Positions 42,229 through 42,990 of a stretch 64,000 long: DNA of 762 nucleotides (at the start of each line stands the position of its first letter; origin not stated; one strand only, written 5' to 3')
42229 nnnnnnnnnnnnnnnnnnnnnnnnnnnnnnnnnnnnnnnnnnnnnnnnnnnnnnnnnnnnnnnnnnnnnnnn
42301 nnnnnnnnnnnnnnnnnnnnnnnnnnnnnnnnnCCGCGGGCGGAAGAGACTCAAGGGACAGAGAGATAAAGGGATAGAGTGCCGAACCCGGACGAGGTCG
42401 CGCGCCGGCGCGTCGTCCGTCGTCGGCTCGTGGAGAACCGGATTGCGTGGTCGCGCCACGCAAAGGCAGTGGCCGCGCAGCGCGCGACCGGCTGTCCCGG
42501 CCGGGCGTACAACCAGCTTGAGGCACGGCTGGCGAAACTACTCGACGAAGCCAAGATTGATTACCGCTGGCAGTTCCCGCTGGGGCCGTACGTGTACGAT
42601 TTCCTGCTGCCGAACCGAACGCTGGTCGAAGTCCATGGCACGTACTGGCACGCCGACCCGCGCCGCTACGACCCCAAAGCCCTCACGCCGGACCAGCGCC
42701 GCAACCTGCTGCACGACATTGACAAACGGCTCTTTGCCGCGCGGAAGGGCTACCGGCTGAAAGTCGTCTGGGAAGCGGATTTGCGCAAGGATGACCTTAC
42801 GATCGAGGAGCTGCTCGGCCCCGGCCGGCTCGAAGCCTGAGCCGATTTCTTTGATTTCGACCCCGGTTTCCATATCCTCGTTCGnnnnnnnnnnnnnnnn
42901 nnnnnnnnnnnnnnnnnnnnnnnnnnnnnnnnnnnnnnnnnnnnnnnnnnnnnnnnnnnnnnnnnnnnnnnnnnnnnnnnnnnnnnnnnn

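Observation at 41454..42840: Two-gene module: a minimal CD-NTase/OAS-like nucleotidyltransferase followed by a Vsr/DUF559 PD-(D/E)xK nuclease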

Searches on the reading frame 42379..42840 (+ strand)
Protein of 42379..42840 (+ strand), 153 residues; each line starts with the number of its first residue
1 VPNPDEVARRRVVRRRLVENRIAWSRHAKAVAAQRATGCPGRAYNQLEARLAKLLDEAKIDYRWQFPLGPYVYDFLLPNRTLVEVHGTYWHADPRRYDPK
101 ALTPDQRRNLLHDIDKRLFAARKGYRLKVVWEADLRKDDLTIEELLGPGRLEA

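Call 3: search_protein_families(library=pfam, proteins=[window:42379-42840:+], max_evalue=1)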
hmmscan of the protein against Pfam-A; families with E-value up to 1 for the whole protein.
window:42379-42840:+ (153 aa): 3 families
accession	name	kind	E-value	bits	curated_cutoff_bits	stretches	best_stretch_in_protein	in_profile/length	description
PF03852.21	Vsr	-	0.018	15.3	27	1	47-92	23-69/74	DNA mismatch endonuclease Vsr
PF05367.17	Phage_endo_I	-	0.018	15.1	29.1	1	27-95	8-76/149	Phage endonuclease I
PF04480.18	DUF559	-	0.02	15.2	20.6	1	48-99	18-72/109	Protein of unknown function (DUF559)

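Call 4: search_protein_families(library=padloc, proteins=[window:42379-42840:+], max_evalue=1)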
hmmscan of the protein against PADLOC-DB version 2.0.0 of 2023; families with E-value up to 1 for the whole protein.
window:42379-42840:+ (153 aa): 2 families
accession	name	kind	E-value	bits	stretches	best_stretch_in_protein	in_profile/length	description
PDLC03397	Vsr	-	0.00042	18.5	1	45-145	22-129/156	Type II nicking endonuclease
PDLC03678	HEase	-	0.0008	17.1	1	47-95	169-217/266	homing endonuclease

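Call 5: search_protein_families(library=ncbifam, proteins=[window:42379-42840:+], max_evalue=1)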
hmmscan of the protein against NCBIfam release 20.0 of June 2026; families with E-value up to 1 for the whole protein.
window:42379-42840:+ (153 aa): 1 family
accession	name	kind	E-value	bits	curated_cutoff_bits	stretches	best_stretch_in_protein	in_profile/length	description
TIGR00632.1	vsr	subfamily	0.0023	18.2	97.85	1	45-133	22-118/119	DNA mismatch endonuclease Vsr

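Call 7: find_homologous_proteins(query=window:42379-42840:+)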
Query window:42379-42840:+ (153 aa): 111 proteins with E <= 0.001 among 251 candidates.
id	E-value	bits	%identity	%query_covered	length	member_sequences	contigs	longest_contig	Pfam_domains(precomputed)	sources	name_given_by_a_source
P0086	4.0e-98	344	99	100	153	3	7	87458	-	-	-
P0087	8.8e-87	307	88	100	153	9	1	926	-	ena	-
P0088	1.8e-82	293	86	100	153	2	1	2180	-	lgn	-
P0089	2.8e-75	269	78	100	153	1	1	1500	-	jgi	jgi:G:T-mismatch repair DNA endonuclease (very short patch repair protein)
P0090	2.7e-71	256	78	97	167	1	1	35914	-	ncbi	-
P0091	4.3e-70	253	77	95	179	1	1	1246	-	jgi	jgi:G:T-mismatch repair DNA endonuclease (very short patch repair protein)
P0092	6.3e-69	249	74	95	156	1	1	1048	-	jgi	jgi:G:T-mismatch repair DNA endonuclease (very short patch repair protein)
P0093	9.1e-69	248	73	97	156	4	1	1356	-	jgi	jgi:G:T-mismatch repair DNA endonuclease (very short patch repair protein)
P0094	1.9e-68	247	72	97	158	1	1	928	-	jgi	jgi:G:T-mismatch repair DNA endonuclease (very short patch repair protein)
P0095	4.6e-68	246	74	95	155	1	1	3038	-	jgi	jgi:G:T-mismatch repair DNA endonuclease (very short patch repair protein)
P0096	9.1e-68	245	74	97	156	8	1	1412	-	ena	-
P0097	4.6e-67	243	80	86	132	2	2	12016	-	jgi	jgi:G:T-mismatch repair DNA endonuclease (very short patch repair protein)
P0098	6.8e-67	242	70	100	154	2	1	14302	-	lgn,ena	-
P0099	2.2e-66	241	72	94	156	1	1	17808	-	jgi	jgi:G:T-mismatch repair DNA endonuclease (very short patch repair protein)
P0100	2.4e-66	240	70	98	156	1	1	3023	-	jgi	jgi:G:T-mismatch repair DNA endonuclease (very short patch repair protein)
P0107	7.2e-65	236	68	97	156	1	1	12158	-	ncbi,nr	ncbi:hypothetical protein JXD38_09875 [candidate division WOR-3 bacterium]|nr:hypothetical protein [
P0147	1.0e-54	203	71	73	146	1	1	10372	-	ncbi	-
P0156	3.0e-51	191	72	75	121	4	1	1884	-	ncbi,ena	-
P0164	1.1e-48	183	62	94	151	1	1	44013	-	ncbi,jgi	jgi:G:T-mismatch repair DNA endonuclease (very short patch repair protein)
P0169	5.6e-46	174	59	80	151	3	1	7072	-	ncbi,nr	ncbi:hypothetical protein FJY69_01780 [candidate division WOR-3 bacterium]|nr:hypothetical protein [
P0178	5.1e-42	161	73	61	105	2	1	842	-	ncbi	-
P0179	5.9e-42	161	70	63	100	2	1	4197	-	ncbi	-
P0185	1.4e-40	157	72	63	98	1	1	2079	-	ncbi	-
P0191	6.8e-39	151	68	63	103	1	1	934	-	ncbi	-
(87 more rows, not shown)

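Call 24: find_related_loci(query=A2, collection=metagenome_contigs, flank=5000)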
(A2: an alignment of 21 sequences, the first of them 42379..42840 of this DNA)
Query A2 (153 aa) in metagenome_contigs; peptide patterns used: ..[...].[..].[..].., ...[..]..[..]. (x = any residue, [..] = any of these).
165 stretches matched a pattern; 61 encode a relative of the query (tblastn E <= 1e-3); 61 distinct loci.
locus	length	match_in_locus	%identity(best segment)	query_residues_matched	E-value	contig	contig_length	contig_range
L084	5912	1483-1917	71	2-146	2e-68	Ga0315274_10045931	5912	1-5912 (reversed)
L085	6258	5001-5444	66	2-149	3e-64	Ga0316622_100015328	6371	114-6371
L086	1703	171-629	66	1-153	1e-65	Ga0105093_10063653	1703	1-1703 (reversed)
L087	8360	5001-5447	70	1-149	4e-63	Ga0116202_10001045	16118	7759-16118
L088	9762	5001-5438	66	2-147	2e-62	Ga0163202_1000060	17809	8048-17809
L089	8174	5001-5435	66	2-146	3e-61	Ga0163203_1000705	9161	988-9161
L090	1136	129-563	68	2-146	9e-64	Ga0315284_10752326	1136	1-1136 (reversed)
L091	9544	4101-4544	72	2-149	5e-60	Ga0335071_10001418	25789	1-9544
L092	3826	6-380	70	22-146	2e-59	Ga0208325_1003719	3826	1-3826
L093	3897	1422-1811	69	22-149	1e-59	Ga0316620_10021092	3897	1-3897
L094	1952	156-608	66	3-153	3e-60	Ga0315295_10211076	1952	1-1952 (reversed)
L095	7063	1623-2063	65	1-147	5e-59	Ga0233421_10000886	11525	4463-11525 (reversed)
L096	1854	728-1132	70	3-137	2e-60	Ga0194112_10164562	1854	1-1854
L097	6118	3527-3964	66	2-147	1e-58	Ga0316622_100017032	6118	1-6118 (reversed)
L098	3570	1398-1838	66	1-147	8e-59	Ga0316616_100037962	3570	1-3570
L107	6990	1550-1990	60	1-147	2e-55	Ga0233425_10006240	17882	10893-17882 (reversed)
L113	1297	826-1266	61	3-149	9e-56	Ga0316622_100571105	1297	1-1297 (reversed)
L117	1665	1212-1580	64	24-146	7e-52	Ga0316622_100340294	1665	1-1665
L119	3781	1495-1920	56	3-144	3e-49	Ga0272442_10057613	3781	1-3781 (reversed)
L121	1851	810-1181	57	22-145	2e-47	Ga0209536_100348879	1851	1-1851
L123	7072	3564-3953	58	24-153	1e-45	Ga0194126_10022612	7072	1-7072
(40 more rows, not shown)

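Call 35: search_solved_structures(query=A3, max_evalue=1, show_alignments=2)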
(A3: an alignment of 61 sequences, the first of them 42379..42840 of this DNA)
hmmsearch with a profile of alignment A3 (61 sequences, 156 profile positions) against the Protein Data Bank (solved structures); distinct sequences matched with E-value up to 1: 8.
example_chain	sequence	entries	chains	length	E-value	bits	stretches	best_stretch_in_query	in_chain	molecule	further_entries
1cw0_A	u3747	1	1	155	8.3e-05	25.6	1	30-149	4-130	PROTEIN (DNA MISMATCH ENDONUCLEASE)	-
3hrl_A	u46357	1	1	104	0.0008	22.4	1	48-103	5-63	Endonuclease-Like Protein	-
1vsr_A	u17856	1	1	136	0.00089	22.2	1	50-149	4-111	PROTEIN (VSR ENDONUCLEASE)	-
1odg_A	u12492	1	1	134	0.0012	21.8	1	50-149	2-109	DNA MISMATCH ENDONUCLEASE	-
3r3p_A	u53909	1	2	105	0.015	18.2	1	51-102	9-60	Mobile intron protein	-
1m0d_A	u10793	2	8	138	0.43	13.5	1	50-99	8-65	Endodeoxyribonuclease I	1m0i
3cae_A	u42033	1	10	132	0.57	13.1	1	48-99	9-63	Endonuclease I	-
2pfj_A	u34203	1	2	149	0.62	13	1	49-99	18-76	Endodeoxyribonuclease 1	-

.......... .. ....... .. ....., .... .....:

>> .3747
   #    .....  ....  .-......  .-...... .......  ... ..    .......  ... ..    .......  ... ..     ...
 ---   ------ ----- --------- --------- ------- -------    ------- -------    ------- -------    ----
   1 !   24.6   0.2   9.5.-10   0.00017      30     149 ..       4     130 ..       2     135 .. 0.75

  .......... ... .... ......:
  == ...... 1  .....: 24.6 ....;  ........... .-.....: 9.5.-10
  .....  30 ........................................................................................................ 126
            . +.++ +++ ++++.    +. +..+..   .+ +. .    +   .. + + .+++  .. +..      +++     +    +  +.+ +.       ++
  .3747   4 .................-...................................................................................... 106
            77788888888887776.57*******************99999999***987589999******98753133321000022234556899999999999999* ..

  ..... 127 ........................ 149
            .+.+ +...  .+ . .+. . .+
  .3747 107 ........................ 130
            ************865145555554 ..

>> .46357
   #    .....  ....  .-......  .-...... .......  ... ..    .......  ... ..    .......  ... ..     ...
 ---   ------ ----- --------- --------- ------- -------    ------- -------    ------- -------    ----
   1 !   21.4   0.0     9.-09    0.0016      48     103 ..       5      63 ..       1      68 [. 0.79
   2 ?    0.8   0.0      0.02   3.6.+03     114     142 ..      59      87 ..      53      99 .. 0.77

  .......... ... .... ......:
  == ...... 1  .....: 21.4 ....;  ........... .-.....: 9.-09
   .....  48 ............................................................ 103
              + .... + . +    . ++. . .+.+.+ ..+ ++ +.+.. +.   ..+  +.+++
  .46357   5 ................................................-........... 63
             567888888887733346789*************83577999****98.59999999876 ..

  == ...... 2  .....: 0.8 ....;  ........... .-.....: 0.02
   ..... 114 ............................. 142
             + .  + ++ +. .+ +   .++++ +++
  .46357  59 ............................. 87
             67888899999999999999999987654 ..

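Call 43: predict_structure(alignment_id=A3)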
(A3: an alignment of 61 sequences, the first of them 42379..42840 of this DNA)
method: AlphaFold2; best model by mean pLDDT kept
length: 153 residues; sequences in the alignment: 61
mean_pLDDT: 86.7   pTM: 0.80
mean pLDDT of the five models: 86.7, 84.3, 84.0, 82.4, 81.3
residues with pLDDT >= 90: 71; 70-90: 74; 50-70: 4; < 50: 4
segments of 3 or more residues with pLDDT < 50: 150-153
pLDDT, mean of each block of 10 residues (from residue 1): 85 89 91 85 84 92 94 93 89 82 88 94 95 84 69 38
secondary structure, 60 per line:
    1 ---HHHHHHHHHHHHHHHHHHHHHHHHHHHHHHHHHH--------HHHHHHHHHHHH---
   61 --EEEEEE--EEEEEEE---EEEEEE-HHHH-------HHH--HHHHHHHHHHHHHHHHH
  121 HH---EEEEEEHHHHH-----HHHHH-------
elements in order: H4-37 H46-57 E63-68 E71-77 E81-86 H88-91 H104-122 E126-131 H132-136 H142-146

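Call 47: fold_search(model_id=the predicted structure, library=pdb)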
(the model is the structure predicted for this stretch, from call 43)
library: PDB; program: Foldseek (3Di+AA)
matches with E <= 10: 186; with E <= 0.001: 4
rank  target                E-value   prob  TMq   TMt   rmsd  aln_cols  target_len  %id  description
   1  1cw0_A                1.2e-05  1.00  0.61  0.60   5.1       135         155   24  CRYSTAL STRUCTURE ANALYSIS OF VERY SHORT PATCH REPAIR (VSR) ENDONUCLEASE IN COMPLEX WITH A DUPLEX DNA (released 1999-12-12)
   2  3r3p_A                5.5e-05  1.00  0.45  0.68   3.8        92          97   24  Homing Endonuclease I-Bth0305I Catalytic Domain (released 2011-10-05)
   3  1vsr                  1.0e-04  1.00  0.49  0.55   4.2       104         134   26  VERY SHORT PATCH REPAIR (VSR) ENDONUCLEASE FROM ESCHERICHIA COLI (released 1999-10-27)
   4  3r3p_B                1.5e-04  1.00  0.44  0.67   3.8        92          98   24  Homing Endonuclease I-Bth0305I Catalytic Domain (released 2011-10-05)
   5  9i05_Xr               5.4e-03  1.00  0.47  0.18   6.4       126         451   14  Cryo-EM structure of the large subunit of the mitochondrial ribosome from Toxoplasma gondii (released 2025-06-11)
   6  9g6k_Li               1.7e-02  0.99  0.44  0.16   5.3       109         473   16  LSU structure derived from the LSU sample of the mitoribosome from T. gondii. (released 2024-12-11)
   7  3hrl                  2.7e-02  0.98  0.37  0.58   4.4        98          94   16  Crystal structure of a putative endonuclease-like protein (ngo0050) from neisseria gonorrhoeae (released 2009-06-30)
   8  9i05_Xl               3.1e-02  0.96  0.40  0.16   5.1       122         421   20  Cryo-EM structure of the large subunit of the mitochondrial ribosome from Toxoplasma gondii (released 2025-06-11)
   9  9i05_Xv               4.3e-02  0.99  0.44  0.18   4.5       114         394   19  Cryo-EM structure of the large subunit of the mitochondrial ribosome from Toxoplasma gondii (released 2025-06-11)
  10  9i05_Xi               4.6e-02  0.98  0.44  0.17   4.6       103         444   16  Cryo-EM structure of the large subunit of the mitochondrial ribosome from Toxoplasma gondii (released 2025-06-11)
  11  9g6k_LJ               1.1e-01  0.92  0.43  0.16   5.0       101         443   16  LSU structure derived from the LSU sample of the mitoribosome from T. gondii. (released 2024-12-11)
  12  3jsb_A                1.2e-01  0.18  0.23  0.21  11.0       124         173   16  Crystal structure of the N-terminal domain of the Lymphocytic Choriomeningitis Virus L protein (released 2010-09-15)
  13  1f1z_A                1.6e-01  0.75  0.42  0.26  10.0       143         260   17  TNSA, a catalytic component of the TN7 transposition system (released 2000-06-28)
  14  4i1t                  1.6e-01  0.33  0.28  0.26  10.2       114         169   12  Crystal structure of the cap-snatching endonuclease from Pichinde virus (released 2014-02-26)
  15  1t0f_B                1.7e-01  0.80  0.40  0.25   3.9       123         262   15  Crystal Structure of the TnsA/TnsC(504-555) complex (released 2004-11-09)
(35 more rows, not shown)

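Call 50: find_related_loci(query=A2, collection=viral_contigs, flank=5000)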
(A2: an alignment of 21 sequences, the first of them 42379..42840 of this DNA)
Query A2 (153 aa) in viral_contigs; peptide patterns used: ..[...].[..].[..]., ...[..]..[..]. (x = any residue, [..] = any of these).
30 stretches matched a pattern; 3 encode a relative of the query (tblastn E <= 1e-3); 3 distinct loci.
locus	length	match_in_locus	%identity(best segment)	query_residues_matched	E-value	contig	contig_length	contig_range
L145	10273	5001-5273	38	47-138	7e-15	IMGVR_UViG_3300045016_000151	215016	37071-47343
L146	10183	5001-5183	31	81-137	1e-8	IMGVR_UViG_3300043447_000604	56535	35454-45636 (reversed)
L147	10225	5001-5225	29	69-140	3e-7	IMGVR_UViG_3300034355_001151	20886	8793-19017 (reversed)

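Call 56: find_encoding_contigs(protein=P0169, flank=4000, max_places=3)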
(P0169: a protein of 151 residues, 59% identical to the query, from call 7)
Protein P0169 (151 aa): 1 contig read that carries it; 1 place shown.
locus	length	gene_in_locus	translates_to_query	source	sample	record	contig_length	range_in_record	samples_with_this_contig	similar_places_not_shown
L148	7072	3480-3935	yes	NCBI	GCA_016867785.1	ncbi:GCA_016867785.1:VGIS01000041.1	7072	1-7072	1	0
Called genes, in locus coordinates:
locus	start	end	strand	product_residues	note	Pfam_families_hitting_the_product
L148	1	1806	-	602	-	?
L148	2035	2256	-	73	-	-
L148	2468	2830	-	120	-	-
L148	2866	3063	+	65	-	-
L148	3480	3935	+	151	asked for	-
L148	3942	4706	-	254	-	-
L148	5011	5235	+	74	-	PF01084:Ribosomal_S18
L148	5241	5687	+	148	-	PF01281:Ribosomal_L9_N, PF03948:Ribosomal_L9_C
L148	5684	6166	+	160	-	PF02577:BFN_dom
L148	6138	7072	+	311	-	PF00579:tRNA-synt_1b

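Call 57: find_encoding_contigs(protein=P0164, flank=6000, max_places=3)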
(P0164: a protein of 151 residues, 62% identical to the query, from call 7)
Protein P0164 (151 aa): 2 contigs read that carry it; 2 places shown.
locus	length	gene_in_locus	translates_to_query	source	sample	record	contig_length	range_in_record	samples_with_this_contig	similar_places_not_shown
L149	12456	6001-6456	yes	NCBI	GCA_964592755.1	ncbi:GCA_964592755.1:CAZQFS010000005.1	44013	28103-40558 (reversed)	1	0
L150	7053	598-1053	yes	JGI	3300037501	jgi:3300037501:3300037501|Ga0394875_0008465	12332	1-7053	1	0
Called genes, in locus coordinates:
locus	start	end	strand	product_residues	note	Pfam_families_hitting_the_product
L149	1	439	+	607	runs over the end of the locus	PF13230:GATase_4 (weak), PF13522:GATase_6, PF13537:GATase_7, PF01380:SIS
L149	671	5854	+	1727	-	PF08126:Propeptide_C25 (weak), PF01364:Peptidase_C25, PF07705:CARDB (faint), PF18962:Por_Secre_tail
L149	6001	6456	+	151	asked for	-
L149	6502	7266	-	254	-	-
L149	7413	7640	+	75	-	PF01084:Ribosomal_S18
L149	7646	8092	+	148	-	PF01281:Ribosomal_L9_N, PF03948:Ribosomal_L9_C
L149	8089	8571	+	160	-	PF02577:BFN_dom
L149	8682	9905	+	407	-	PF00579:tRNA-synt_1b, PF22421:SYY_C-terminal, PF01479:S4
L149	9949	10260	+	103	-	PF11950:DUF3467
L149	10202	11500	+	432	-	PF01743:PolyA_pol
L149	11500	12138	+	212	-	PF02163:Peptidase_M50 (weak)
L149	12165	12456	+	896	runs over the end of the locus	PF13491:FtsK_4TM, PF17854:FtsK_alpha, PF01580:FtsK_SpoIIIE, PF09397:FtsK_gamma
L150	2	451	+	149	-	?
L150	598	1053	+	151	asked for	-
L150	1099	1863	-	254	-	-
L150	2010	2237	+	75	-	PF01084:Ribosomal_S18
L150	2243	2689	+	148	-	PF01281:Ribosomal_L9_N, PF03948:Ribosomal_L9_C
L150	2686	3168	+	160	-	PF02577:BFN_dom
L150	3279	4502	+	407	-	PF00579:tRNA-synt_1b, PF22421:SYY_C-terminal, PF01479:S4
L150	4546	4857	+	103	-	PF11950:DUF3467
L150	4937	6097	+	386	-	PF01743:PolyA_pol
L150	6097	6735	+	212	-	PF02163:Peptidase_M50 (weak)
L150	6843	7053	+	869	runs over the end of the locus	PF13491:FtsK_4TM, PF17854:FtsK_alpha, PF01580:FtsK_SpoIIIE, PF09397:FtsK_gamma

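Call 61: list_cluster_members(proteins=[P0090, P0147, P0156, P0178, P0179, P0185, P0191, P0107, P0164, P0169])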
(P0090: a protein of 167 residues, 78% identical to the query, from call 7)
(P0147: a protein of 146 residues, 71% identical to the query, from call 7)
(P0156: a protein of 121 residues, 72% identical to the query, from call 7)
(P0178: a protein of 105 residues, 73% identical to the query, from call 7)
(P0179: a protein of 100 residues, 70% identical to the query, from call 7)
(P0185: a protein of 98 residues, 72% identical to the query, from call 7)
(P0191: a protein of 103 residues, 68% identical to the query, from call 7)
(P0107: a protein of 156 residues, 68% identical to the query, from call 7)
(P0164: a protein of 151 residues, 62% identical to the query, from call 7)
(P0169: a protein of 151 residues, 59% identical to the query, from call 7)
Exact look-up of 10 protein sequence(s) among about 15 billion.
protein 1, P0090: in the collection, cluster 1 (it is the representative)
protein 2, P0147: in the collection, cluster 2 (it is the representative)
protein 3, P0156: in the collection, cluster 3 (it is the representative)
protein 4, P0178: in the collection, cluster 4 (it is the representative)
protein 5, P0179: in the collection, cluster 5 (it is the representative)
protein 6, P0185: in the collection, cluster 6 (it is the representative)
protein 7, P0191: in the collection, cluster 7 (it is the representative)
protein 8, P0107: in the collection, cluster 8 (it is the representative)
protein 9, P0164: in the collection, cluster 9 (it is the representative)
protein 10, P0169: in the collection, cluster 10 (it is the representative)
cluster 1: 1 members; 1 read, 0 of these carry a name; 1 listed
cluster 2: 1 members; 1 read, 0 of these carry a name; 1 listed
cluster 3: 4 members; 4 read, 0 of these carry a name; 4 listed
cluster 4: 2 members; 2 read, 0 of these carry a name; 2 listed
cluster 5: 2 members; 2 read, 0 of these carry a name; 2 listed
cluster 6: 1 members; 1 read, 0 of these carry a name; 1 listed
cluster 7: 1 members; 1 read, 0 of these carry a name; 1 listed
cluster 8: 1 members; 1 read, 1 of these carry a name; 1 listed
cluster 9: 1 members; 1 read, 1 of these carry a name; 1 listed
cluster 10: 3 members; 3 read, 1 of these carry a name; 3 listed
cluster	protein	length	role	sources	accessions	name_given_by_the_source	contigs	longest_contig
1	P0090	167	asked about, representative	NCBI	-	-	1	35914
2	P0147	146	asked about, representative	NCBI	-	-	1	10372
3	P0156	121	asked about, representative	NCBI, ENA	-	-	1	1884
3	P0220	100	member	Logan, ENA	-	-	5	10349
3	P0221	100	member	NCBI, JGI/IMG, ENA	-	-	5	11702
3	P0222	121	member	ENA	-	-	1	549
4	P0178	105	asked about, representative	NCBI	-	-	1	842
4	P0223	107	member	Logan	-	-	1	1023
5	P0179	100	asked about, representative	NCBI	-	-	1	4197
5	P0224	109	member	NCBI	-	-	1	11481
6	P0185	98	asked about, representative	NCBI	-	-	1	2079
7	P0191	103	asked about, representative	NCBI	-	-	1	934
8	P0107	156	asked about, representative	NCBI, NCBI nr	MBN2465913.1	hypothetical protein JXD38_09875 [candidate division WOR-3 bacterium] | hypothetical protein [candidate division WOR-3 bacterium]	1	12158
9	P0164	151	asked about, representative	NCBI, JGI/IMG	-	G:T-mismatch repair DNA endonuclease (very short patch repair protein)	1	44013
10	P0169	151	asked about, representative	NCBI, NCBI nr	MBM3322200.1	hypothetical protein FJY69_01780 [candidate division WOR-3 bacterium] | hypothetical protein [candidate division WOR-3 bacterium]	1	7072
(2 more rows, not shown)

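Call 85: search_protein_representatives(alignment_id=A3)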
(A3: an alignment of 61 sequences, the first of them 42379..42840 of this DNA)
Query: 61 sequences, 156 profile positions. Proteins with E-value up to 0.001 (for the whole library): 7538; up to 1e-10: 1392; up to 1e-30: 23. The best 150 are listed.
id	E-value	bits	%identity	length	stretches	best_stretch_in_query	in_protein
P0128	9.4e-77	272.4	-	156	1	2-154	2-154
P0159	3.7e-61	221.7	-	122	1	36-154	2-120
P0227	4.3e-50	185.8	-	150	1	8-144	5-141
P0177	1.8e-42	161.0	-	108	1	25-106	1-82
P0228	1.7e-37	144.8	-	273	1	4-146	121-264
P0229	1.5e-36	141.8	-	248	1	5-138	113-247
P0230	4.3e-36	140.3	-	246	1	6-138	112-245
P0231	4.7e-36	140.1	-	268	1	5-141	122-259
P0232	1.1e-35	138.9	-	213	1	6-146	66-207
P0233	3.0e-35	137.5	-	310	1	11-142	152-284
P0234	9.8e-35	135.9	-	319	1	5-145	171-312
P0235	4.1e-34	133.8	-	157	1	5-145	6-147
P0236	5.7e-34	133.4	-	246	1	8-138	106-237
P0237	5.4e-33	130.2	-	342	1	9-140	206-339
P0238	6.0e-33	130.0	-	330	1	4-138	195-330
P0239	1.2e-32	129.1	-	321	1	7-143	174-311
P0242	5.2e-32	127.0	-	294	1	4-141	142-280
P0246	8.1e-31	123.1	-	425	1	5-148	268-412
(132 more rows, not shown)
